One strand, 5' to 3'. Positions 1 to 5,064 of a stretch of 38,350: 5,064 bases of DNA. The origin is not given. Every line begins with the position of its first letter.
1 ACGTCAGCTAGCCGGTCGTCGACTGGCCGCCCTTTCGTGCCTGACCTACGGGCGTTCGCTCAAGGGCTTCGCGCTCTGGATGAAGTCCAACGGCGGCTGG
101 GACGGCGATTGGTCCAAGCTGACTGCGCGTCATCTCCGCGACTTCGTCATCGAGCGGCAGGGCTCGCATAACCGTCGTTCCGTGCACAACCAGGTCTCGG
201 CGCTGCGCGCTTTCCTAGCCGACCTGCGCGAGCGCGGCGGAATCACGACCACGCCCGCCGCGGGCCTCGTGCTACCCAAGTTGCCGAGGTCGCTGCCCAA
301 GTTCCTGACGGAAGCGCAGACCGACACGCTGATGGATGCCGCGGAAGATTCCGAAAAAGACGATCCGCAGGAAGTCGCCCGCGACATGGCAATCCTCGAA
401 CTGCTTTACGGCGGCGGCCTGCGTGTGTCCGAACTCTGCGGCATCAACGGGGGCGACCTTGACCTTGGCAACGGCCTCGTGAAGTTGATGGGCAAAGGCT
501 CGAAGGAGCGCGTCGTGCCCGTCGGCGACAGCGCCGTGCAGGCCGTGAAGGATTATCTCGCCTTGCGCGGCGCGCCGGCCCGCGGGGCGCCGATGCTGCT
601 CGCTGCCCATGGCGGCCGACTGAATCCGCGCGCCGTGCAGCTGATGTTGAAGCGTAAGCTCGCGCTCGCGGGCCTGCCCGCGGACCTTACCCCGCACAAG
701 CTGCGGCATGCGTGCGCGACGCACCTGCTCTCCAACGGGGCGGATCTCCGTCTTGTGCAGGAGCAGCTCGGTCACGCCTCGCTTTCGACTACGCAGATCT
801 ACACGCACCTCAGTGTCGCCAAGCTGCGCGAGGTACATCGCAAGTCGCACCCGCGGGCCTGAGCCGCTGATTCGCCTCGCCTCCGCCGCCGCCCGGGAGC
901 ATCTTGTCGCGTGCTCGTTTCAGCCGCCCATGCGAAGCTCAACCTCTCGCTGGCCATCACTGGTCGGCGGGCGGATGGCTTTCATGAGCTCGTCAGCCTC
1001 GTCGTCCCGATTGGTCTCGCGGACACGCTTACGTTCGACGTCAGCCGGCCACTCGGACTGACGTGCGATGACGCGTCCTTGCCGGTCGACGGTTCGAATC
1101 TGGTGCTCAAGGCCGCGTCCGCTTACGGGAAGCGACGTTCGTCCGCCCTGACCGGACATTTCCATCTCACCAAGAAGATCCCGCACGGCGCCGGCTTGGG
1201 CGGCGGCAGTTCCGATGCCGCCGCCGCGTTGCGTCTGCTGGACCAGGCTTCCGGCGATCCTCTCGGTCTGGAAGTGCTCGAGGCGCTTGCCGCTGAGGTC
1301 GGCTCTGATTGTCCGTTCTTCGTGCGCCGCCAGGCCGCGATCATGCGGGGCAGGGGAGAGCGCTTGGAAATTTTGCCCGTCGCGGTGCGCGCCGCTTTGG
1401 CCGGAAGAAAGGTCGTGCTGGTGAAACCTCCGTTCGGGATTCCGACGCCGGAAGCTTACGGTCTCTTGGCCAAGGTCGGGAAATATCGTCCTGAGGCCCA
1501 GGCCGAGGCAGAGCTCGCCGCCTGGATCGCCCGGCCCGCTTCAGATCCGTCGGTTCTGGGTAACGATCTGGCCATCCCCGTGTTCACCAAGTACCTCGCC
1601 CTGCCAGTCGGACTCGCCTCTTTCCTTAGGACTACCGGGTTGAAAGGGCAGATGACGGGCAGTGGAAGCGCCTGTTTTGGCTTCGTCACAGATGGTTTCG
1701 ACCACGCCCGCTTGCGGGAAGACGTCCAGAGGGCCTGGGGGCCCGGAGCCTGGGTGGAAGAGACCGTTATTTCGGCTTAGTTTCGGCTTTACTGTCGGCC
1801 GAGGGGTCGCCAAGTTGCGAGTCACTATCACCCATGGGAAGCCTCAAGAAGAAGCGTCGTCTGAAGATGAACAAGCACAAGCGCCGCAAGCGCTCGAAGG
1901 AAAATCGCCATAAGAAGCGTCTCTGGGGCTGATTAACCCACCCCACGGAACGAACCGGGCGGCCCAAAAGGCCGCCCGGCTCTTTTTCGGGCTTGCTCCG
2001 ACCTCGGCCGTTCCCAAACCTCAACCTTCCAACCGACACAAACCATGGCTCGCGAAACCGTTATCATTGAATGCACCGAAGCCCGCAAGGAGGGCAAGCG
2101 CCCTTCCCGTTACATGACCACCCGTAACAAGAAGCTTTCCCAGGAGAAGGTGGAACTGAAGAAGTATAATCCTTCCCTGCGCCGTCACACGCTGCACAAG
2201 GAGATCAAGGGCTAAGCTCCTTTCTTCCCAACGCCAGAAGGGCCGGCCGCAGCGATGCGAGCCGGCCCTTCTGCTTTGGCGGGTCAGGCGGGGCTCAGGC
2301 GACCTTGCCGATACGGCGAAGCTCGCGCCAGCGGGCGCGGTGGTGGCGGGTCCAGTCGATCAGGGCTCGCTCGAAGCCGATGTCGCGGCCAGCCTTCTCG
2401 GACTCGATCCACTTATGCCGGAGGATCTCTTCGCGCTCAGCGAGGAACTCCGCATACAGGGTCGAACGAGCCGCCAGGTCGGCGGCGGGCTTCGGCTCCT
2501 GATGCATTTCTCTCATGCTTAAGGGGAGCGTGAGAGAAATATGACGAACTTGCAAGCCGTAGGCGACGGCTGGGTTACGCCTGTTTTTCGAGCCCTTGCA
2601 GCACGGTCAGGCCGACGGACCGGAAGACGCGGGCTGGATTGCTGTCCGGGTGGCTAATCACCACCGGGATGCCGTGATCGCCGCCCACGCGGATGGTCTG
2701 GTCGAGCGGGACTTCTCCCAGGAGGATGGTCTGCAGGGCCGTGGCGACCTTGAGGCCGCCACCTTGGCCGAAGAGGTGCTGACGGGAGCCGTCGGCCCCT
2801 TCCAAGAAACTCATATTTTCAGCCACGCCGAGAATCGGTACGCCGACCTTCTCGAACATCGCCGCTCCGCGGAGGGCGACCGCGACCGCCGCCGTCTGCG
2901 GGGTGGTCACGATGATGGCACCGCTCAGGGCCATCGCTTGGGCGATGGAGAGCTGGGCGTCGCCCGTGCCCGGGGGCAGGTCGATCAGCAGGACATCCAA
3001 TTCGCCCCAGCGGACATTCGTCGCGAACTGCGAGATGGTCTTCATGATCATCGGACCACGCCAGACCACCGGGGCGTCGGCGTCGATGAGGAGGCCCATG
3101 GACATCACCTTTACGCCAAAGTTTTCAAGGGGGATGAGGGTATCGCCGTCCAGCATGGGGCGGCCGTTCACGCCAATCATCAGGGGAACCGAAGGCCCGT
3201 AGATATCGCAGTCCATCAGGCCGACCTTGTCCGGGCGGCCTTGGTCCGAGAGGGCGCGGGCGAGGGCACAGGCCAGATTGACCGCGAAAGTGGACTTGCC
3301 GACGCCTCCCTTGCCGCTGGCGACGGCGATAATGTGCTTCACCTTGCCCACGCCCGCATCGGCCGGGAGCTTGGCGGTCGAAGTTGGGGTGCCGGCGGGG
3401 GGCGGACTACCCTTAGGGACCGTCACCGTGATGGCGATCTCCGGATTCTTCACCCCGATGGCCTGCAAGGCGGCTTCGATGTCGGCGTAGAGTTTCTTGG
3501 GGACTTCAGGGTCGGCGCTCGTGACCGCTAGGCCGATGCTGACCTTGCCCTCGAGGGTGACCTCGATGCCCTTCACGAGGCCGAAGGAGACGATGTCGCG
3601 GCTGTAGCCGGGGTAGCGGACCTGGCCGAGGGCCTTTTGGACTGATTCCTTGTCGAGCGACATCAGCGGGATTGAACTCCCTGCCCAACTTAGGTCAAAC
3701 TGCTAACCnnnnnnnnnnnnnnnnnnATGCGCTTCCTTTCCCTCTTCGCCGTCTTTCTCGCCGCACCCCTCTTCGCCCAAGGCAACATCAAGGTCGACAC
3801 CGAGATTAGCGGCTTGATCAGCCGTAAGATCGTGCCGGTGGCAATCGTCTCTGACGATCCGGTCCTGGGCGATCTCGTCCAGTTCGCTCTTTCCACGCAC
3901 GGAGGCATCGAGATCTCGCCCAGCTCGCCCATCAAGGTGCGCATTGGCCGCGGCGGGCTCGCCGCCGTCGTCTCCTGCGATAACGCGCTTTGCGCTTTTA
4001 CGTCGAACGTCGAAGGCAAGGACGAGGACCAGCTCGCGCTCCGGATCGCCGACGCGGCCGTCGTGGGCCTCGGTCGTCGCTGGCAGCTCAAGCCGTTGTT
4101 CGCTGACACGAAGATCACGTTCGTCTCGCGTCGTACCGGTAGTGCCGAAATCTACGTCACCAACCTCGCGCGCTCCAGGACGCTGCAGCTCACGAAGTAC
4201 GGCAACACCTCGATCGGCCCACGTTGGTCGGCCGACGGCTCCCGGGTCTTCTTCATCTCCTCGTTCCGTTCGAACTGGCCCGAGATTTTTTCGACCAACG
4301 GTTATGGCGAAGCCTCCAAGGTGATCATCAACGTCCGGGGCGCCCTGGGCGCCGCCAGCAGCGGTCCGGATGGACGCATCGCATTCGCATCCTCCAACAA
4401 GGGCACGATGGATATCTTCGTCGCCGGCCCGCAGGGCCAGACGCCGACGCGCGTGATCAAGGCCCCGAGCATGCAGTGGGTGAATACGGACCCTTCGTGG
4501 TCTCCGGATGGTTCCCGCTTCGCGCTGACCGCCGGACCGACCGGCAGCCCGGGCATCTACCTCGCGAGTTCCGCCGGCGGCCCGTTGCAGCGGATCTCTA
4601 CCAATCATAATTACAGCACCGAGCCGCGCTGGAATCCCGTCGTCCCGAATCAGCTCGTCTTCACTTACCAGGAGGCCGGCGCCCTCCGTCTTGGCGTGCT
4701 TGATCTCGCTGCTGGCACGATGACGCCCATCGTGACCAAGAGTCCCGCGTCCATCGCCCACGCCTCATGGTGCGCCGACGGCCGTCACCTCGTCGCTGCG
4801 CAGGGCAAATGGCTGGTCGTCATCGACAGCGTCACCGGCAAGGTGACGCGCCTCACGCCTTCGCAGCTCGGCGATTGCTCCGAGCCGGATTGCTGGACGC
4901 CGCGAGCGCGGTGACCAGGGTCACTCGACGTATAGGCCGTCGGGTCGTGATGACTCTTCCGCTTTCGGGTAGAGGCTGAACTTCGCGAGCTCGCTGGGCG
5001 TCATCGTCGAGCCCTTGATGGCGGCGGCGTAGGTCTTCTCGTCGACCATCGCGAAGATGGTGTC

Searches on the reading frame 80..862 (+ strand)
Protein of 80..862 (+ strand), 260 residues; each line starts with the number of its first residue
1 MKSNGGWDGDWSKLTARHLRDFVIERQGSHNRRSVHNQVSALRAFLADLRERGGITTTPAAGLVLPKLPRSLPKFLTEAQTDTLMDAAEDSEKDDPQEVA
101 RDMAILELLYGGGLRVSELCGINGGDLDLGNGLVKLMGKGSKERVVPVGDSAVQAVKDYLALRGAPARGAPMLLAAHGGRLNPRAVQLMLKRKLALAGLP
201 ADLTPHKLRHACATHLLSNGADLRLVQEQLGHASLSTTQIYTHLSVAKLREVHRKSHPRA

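Call 63: search_protein_families(library=pfam, proteins=[window:80-862:+], max_evalue=0.001)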
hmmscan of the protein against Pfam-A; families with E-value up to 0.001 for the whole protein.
window:80-862:+ (260 aa): 2 families
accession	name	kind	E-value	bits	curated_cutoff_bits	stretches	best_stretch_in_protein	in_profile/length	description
PF00589.27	Phage_integrase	-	3.6e-45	154.3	27.1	1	74-245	1-169/172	Phage integrase family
PF02899.23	Phage_int_SAM_1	-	0.0006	20.5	22.3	0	10-52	39-82/83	Phage integrase, N-terminal SAM-like domain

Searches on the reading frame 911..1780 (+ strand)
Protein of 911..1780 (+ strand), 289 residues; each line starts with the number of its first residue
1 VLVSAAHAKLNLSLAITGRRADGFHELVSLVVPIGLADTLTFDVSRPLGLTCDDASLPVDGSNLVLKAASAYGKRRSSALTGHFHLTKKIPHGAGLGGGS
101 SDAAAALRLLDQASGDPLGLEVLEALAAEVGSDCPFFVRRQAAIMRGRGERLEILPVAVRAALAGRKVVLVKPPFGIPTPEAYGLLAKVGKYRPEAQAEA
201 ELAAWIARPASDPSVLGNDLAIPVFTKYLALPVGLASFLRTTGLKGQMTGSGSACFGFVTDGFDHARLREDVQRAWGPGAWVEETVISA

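Call 63: search_protein_families(library=pfam, proteins=[window:911-1780:+], max_evalue=0.001)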
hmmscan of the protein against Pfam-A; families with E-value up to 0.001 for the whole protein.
window:911-1780:+ (289 aa): 1 family
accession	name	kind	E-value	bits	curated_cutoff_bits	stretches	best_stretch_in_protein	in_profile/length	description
PF00288.32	GHMP_kinases_N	-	1.2e-12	48.3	22.3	1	63-138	1-84/87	GHMP kinases N terminal domain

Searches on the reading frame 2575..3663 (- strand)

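Call 63: search_protein_families(library=pfam, proteins=[window:2575-3663:-], max_evalue=0.001)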
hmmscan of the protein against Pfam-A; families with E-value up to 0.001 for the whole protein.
window:2575-3663:- (362 aa): 5 families
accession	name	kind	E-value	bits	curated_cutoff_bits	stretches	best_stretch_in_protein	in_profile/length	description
PF10609.15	ParA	-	1.7e-86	290.1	27.1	1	107-350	1-241/246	NUBPL iron-transfer P-loop NTPase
PF01656.29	CbiA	-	5.1e-08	33.4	25.4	1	112-137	1-26/125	CobQ/CobB/MinD/ParA nucleotide binding domain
PF01883.24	FeS_assembly_P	-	1.1e-07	32.4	23.5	1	5-69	1-64/73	Iron-sulfur cluster assembly protein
PF13614.12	AAA_31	-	1.6e-07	31.9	27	1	110-137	2-29/177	AAA domain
PF09140.17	MipZ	-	0.00062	19.6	20.7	0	110-158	1-43/262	ATPase MipZ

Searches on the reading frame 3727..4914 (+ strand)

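Call 63: search_protein_families(library=pfam, proteins=[window:3727-4914:+], max_evalue=0.001)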
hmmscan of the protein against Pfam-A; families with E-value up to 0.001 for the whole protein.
window:3727-4914:+ (395 aa): 1 family
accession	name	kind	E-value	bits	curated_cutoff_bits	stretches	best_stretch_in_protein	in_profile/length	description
PF07676.18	PD40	-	3.2e-15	56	20.9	1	253-278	11-37/38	WD40-like Beta Propeller Repeat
